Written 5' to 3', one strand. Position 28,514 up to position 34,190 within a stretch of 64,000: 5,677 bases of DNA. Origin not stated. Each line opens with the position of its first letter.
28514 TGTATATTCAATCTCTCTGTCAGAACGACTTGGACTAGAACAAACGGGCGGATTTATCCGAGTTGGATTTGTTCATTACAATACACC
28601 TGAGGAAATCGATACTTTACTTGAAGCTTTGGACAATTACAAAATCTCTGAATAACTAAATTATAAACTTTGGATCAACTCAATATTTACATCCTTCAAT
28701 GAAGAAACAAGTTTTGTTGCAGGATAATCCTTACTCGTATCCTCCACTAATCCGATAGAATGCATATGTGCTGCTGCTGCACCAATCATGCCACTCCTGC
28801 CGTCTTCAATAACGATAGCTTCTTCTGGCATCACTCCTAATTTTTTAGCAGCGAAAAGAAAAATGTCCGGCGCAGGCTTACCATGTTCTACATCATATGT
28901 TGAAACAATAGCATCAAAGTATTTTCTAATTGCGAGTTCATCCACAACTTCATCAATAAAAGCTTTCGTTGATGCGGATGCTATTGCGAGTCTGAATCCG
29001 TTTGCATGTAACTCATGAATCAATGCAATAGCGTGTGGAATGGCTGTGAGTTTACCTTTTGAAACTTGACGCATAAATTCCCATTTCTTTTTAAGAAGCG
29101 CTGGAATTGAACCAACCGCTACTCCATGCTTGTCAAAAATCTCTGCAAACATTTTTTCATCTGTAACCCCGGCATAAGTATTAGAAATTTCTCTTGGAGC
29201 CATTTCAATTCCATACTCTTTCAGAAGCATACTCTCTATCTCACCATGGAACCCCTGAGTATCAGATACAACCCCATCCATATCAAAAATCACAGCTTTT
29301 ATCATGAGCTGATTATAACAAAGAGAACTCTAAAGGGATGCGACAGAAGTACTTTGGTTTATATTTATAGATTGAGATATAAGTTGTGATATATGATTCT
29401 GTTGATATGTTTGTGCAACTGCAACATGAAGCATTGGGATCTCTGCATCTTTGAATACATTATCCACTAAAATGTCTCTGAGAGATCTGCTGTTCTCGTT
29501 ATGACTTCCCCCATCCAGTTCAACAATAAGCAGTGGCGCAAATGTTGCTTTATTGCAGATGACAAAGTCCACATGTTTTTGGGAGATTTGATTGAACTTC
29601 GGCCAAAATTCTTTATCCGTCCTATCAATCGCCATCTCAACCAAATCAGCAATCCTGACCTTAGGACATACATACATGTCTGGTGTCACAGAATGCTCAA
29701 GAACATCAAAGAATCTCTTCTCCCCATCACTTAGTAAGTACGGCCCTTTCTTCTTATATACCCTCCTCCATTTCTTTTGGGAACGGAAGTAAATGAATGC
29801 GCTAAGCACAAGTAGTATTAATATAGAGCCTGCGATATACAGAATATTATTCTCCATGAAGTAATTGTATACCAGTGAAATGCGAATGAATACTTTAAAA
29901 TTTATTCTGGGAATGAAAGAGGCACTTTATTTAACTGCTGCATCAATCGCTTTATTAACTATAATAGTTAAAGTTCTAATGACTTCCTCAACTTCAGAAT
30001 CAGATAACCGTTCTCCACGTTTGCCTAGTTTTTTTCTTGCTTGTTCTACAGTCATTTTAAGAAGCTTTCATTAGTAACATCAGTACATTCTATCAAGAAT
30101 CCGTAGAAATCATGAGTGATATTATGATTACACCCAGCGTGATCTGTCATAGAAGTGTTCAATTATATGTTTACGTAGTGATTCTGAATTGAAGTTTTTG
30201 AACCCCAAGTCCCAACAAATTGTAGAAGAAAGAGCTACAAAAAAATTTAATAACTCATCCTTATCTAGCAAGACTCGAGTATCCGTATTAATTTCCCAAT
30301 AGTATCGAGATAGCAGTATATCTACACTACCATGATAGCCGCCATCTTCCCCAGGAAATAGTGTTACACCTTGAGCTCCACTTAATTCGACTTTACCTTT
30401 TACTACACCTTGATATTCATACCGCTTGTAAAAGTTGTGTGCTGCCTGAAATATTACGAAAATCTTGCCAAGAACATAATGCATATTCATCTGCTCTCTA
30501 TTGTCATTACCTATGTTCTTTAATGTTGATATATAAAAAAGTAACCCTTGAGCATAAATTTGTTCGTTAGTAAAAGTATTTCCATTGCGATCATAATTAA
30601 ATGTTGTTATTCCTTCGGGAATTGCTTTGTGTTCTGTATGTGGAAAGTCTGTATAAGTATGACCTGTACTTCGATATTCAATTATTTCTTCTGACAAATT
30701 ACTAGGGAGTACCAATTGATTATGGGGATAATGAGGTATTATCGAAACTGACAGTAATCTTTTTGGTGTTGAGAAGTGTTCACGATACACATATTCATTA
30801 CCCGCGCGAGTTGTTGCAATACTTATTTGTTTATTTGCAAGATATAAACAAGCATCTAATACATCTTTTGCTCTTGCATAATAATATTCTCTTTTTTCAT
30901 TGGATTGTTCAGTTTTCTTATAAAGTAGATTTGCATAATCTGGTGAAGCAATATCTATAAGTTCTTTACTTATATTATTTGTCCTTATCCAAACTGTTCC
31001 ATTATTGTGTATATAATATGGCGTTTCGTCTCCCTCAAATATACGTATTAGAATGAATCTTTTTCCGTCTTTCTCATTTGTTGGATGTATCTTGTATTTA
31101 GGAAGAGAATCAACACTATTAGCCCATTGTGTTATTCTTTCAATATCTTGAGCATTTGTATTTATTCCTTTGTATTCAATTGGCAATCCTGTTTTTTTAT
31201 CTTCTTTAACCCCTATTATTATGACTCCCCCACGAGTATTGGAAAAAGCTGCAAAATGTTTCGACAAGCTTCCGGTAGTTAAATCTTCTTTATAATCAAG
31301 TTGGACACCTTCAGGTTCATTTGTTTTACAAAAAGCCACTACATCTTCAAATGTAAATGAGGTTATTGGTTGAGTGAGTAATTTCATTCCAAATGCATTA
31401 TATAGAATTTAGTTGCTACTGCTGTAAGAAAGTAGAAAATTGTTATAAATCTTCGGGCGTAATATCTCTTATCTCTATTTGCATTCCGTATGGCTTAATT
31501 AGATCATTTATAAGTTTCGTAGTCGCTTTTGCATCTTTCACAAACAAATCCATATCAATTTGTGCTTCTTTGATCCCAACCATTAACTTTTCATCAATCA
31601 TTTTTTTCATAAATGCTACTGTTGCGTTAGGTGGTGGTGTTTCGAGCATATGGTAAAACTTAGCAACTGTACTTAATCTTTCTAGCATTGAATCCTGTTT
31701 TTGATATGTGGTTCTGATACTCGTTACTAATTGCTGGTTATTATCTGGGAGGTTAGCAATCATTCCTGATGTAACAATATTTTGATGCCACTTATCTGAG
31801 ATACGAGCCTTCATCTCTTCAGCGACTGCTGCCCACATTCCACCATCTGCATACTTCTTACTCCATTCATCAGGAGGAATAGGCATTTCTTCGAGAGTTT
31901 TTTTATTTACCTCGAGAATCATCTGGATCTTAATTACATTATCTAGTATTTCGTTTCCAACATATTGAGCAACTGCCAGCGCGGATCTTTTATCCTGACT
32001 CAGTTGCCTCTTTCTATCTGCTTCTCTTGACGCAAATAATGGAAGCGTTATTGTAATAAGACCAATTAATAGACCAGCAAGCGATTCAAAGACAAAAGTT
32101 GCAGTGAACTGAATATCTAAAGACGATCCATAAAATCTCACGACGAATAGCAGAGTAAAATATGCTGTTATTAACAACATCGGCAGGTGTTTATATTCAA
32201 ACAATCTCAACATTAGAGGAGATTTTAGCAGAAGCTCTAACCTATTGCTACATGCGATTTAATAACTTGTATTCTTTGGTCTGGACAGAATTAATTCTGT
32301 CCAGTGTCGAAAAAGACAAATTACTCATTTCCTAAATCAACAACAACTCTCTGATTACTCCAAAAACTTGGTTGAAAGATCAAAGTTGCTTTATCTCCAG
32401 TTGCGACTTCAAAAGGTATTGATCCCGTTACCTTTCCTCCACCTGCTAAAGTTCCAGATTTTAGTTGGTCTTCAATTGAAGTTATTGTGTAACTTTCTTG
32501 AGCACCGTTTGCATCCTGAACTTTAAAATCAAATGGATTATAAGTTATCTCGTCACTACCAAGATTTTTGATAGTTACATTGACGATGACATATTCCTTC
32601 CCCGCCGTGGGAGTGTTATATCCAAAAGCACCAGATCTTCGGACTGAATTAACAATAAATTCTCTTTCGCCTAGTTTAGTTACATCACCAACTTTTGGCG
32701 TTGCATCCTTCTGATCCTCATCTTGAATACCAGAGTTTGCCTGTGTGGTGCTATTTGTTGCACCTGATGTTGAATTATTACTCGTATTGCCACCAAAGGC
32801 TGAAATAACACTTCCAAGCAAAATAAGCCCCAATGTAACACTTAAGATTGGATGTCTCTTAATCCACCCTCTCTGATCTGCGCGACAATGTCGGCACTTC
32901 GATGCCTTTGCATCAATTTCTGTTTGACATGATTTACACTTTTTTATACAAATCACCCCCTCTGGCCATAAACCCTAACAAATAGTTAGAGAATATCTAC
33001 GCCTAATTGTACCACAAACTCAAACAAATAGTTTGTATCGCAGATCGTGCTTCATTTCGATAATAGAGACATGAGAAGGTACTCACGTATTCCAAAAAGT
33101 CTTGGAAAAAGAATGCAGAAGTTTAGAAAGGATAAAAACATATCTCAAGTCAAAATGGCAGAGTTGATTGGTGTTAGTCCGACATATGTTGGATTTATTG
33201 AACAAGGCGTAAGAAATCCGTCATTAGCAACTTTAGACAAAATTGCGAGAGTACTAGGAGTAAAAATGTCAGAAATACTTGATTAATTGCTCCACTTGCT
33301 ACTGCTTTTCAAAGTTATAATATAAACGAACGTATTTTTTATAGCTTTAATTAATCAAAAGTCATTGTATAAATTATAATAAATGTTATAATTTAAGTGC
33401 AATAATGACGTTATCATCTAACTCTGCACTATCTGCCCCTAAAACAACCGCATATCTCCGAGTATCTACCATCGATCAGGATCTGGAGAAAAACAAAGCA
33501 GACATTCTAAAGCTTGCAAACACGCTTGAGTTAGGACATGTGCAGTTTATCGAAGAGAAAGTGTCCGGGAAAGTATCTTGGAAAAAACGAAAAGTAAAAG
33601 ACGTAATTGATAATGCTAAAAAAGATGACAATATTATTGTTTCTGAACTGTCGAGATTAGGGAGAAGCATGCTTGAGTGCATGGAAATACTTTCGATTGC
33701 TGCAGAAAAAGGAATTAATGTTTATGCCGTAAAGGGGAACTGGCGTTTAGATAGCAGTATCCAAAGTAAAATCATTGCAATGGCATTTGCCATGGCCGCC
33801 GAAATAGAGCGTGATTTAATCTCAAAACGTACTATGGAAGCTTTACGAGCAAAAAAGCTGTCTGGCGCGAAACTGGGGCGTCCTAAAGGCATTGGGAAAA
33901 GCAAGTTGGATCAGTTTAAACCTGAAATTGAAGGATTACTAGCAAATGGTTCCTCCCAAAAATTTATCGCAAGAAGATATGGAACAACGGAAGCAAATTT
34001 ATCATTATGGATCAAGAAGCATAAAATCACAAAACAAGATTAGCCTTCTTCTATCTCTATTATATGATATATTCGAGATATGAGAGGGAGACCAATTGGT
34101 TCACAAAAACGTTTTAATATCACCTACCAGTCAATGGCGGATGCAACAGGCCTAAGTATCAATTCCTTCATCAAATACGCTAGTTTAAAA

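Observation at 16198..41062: Two tandem genomic islands stacked at tRNA-Gly(CCC), marked by three direct copies of the tRNA 3' half and by an internally deleted integrase relic at the junction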

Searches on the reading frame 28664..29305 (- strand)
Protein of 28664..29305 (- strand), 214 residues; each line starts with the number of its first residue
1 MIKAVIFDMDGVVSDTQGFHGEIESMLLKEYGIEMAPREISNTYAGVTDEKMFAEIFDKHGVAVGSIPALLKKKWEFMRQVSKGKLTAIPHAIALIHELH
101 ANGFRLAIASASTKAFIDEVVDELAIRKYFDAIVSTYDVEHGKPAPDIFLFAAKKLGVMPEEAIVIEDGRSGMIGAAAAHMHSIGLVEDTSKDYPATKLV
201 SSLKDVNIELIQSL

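Call 9: search_protein_families(library=pfam, proteins=[window:28664-29305:-], max_evalue=0.01)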
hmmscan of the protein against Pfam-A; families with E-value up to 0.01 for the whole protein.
window:28664-29305:- (214 aa): 5 families
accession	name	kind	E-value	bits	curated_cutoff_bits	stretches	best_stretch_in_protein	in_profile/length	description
PF13419.12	HAD_2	-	4.1e-33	115.4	23.8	1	5-185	1-177/178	Haloacid dehalogenase-like hydrolase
PF00702.32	Hydrolase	-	1e-26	95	26.4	1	2-180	1-191/191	haloacid dehalogenase-like hydrolase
PF12710.13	HAD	-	4.4e-06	27.7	27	1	76-142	75-137/189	haloacid dehalogenase-like hydrolase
PF06888.18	Put_Phosphatase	-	0.00076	19.4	27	1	77-135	62-121/234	Putative Phosphatase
PF13242.12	Hydrolase_like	-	0.001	19.3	22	1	142-186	3-48/75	HAD-hyrolase-like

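Call 55: search_protein_families(library=ncbifam, proteins=[window:28664-29305:-], max_evalue=0.001)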
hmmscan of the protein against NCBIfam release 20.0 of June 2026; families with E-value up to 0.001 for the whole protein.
window:28664-29305:- (214 aa): 37 families (the best 25 are shown)
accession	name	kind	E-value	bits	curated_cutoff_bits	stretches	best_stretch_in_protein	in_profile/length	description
TIGR02009.1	PGMB-YQAB-SF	subfamily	2.3e-40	138.8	153.35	1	2-184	1-184/186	beta-phosphoglucomutase family hydrolase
TIGR01990.1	bPGM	equivalog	2.4e-37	128.7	189.4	1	2-186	1-186/187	beta-phosphoglucomutase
NF008087.0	PRK10826.1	equivalog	1.5e-30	106.5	191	1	2-193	7-198/222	hexitol phosphatase HxpB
TIGR02253.1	CTE7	subfamily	3.6e-24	85.8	169.75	1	1-209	1-215/221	TIGR02253 family HAD-type hydrolase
NF008000.0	PRK10725.1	equivalog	4.1e-24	85.7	215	1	3-184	6-183/188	fructose-1-phosphate/6-phosphogluconate phosphatase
NF053653.1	InDiPhoBT2121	equivalog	1.4e-22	80.4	245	1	2-186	1-186/216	inorganic diphosphatase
NF046057.1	bifunc_MtlD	equivalog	1.1e-19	70.4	800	1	2-190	7-194/683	bifunctional mannitol-1-phosphate dehydrogenase/phosphatase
NF007854.0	PRK10563.1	equivalog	7.7e-19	68.2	211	1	2-189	4-188/221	6-phosphogluconate phosphatase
NF009695.0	PRK13222.1-2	equivalog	1.2e-18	67.4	225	1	2-186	6-193/226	phosphoglycolate phosphatase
TIGR01509.1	HAD-SF-IA-v3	subfamily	2.2e-18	66.9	29.4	1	72-185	50-153/154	HAD-IA family hydrolase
NF009694.0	PRK13222.1-1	equivalog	1.3e-15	57.4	415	1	80-187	104-211/252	phosphoglycolate phosphatase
NF009804.0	PRK13288.1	equivalog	1.8e-15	57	218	1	1-183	2-178/215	pyrophosphatase PpaX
NF008610.0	PRK11587.1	equivalog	3.4e-15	56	282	1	85-209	81-206/219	sugar phosphatase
TIGR01449.2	PGP_bact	equivalog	4.2e-15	55.9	180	1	5-200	1-203/213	phosphoglycolate phosphatase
NF009697.0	PRK13222.1-4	equivalog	2.9e-14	52.9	327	1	2-187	7-194/232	phosphoglycolate phosphatase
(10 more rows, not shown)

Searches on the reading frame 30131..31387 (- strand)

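Call 9: search_protein_families(library=pfam, proteins=[window:30131-31387:-], max_evalue=0.01)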
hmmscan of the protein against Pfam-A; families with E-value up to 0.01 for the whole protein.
window:30131-31387:- (419 aa): 1 family
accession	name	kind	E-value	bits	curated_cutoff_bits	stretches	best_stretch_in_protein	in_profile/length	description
PF04326.19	SLFN_AlbA_2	-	4.5e-16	59.9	25.3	1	26-142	1-116/118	Schlafen, AlbA_2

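Call 37: search_protein_families(library=padloc, proteins=[window:30131-31387:-], max_evalue=0.001)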
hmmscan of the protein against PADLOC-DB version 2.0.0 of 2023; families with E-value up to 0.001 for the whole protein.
window:30131-31387:- (419 aa): 0 families

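Call 55: search_protein_families(library=ncbifam, proteins=[window:30131-31387:-], max_evalue=0.001)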
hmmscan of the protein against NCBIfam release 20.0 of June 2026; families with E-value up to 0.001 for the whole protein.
window:30131-31387:- (419 aa): 0 families

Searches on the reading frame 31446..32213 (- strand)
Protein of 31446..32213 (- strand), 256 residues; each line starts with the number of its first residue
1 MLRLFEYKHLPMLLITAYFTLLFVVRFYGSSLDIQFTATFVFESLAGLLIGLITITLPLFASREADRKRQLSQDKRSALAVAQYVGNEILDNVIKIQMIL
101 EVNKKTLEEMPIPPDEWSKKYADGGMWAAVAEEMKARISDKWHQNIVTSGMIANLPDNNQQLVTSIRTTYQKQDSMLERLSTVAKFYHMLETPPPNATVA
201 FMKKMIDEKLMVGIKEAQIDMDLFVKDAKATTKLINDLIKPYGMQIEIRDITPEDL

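Call 9: search_protein_families(library=pfam, proteins=[window:31446-32213:-], max_evalue=0.01)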
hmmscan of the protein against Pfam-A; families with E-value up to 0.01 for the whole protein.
window:31446-32213:- (256 aa): 0 families

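Call 37: search_protein_families(library=padloc, proteins=[window:31446-32213:-], max_evalue=0.001)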
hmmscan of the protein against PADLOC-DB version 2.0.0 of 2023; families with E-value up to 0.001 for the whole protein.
window:31446-32213:- (256 aa): 0 families

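Call 38: search_protein_families(library=phrogs, proteins=[window:31446-32213:-], max_evalue=0.001)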
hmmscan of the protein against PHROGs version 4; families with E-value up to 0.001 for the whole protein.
window:31446-32213:- (256 aa): 0 families

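Call 55: search_protein_families(library=ncbifam, proteins=[window:31446-32213:-], max_evalue=0.001)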
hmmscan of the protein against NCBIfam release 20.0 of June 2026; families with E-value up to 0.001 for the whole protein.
window:31446-32213:- (256 aa): 0 families

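Call 58: search_protein_families(library=pfam, proteins=[window:31446-32213:-], max_evalue=5)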
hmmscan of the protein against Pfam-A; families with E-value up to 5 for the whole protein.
window:31446-32213:- (256 aa): 1 family
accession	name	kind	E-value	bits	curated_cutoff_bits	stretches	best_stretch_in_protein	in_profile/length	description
PF20423.3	AceK_regulatory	-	0.12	12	25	1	177-209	239-271/302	Isocitrate dehydrogenase kinase/phosphatase (AceK), regulatory domain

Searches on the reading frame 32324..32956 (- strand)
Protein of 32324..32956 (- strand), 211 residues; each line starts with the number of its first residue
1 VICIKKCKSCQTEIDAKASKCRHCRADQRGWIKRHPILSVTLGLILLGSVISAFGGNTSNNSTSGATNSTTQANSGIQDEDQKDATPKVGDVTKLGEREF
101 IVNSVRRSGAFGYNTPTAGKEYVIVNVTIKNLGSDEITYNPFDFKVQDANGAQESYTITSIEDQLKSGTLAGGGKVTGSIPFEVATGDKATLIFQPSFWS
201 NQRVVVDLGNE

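Call 10: search_protein_families(library=pfam, proteins=[window:32324-32956:-], max_evalue=0.01)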
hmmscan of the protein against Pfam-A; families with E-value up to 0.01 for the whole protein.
window:32324-32956:- (211 aa): 1 family
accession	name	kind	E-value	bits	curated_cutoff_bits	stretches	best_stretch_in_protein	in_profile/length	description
PF11611.13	DUF4352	-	5.7e-27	94.9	25.9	1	88-203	2-121/122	Domain of unknown function (DUF4352)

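Call 38: search_protein_families(library=phrogs, proteins=[window:32324-32956:-], max_evalue=0.001)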
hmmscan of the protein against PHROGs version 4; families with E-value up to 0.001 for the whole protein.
window:32324-32956:- (211 aa): 3 families
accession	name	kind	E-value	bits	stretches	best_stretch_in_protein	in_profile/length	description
phrog_806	-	unknown function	2.2e-31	110.3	1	37-208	5-185/187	-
phrog_14275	-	unknown function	1.6e-08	35.4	1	5-96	4-101/178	-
phrog_3727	-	unknown function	5.7e-05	24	0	41-102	6-71/209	-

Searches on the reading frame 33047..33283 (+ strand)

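Call 10: search_protein_families(library=pfam, proteins=[window:33047-33283:+], max_evalue=0.01)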
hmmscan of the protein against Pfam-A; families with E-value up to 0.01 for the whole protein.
window:33047-33283:+ (79 aa): 4 families
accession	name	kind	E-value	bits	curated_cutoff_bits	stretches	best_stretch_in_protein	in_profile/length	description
PF01381.28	HTH_3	-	3.9e-17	62.5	23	1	24-77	2-55/55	Helix-turn-helix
PF13560.12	HTH_31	-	1.4e-09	38.6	27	1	19-73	2-57/64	Helix-turn-helix domain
PF13443.12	HTH_26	-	2.1e-09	37.9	22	1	22-79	1-59/63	Cro/C1-type HTH DNA-binding domain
PF12844.13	HTH_19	-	2.1e-06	28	30.2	1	20-78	1-59/64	Helix-turn-helix domain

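Call 38: search_protein_families(library=phrogs, proteins=[window:33047-33283:+], max_evalue=0.001)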
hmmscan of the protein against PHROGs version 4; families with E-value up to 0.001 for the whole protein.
window:33047-33283:+ (79 aa): 14 families
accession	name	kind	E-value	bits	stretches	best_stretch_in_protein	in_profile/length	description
phrog_8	-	transcription regulation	3.1e-17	64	1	7-72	65-130/346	transcriptional regulator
phrog_5823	-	transcription regulation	7e-14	52.8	1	16-77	4-66/404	transcriptional regulator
phrog_3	-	transcription regulation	6.7e-12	46.9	1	12-78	82-146/430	transcriptional repressor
phrog_1373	-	transcription regulation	2.8e-10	41.4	1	19-74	64-119/166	transcriptional regulator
phrog_2328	-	transcription regulation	8.8e-10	39.5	1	14-74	9-71/128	transcriptional repressor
phrog_4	-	transcription regulation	1.5e-09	38.4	1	12-77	126-191/400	transcriptional repressor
phrog_2967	-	transcription regulation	3.4e-08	34.3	1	18-78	10-70/225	transcriptional regulator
phrog_7241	-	transcription regulation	4.7e-08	34.1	1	24-77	67-120/122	transcriptional regulator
phrog_2439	-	transcription regulation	5.2e-08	33.1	1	19-74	8-63/367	transcriptional regulator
phrog_2104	-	unknown function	1.1e-06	29.7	1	20-67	41-88/103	-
phrog_1468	-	transcription regulation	2.2e-05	25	1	28-76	17-64/67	transcriptional repressor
phrog_2339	-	DNA, RNA and nucleotide metabolism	0.00016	22.6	1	16-74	23-82/98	HTH DNA binding protein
phrog_1124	-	transcription regulation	0.00041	21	1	15-61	5-50/177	transcriptional regulator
phrog_9103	-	transcription regulation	0.0007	20.6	0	25-78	15-68/78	transcriptional repressor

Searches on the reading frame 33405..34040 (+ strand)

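Call 10: search_protein_families(library=pfam, proteins=[window:33405-34040:+], max_evalue=0.01)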
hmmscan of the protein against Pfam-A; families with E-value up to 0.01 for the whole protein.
window:33405-34040:+ (212 aa): 1 family
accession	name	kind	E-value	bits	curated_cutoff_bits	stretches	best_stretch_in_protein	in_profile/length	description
PF00239.26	Resolvase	-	6e-28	98.2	23.3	1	16-155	3-144/145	Resolvase, N terminal domain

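Call 38: search_protein_families(library=phrogs, proteins=[window:33405-34040:+], max_evalue=0.001)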
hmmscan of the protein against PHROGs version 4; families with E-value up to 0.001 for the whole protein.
window:33405-34040:+ (212 aa): 2 families
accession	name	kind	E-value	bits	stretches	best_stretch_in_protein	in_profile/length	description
phrog_125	-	DNA, RNA and nucleotide metabolism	1.9e-39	136.8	1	13-211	21-208/254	DNA invertase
phrog_95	-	integration and excision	1.6e-18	67.6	1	13-156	89-239/651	integrase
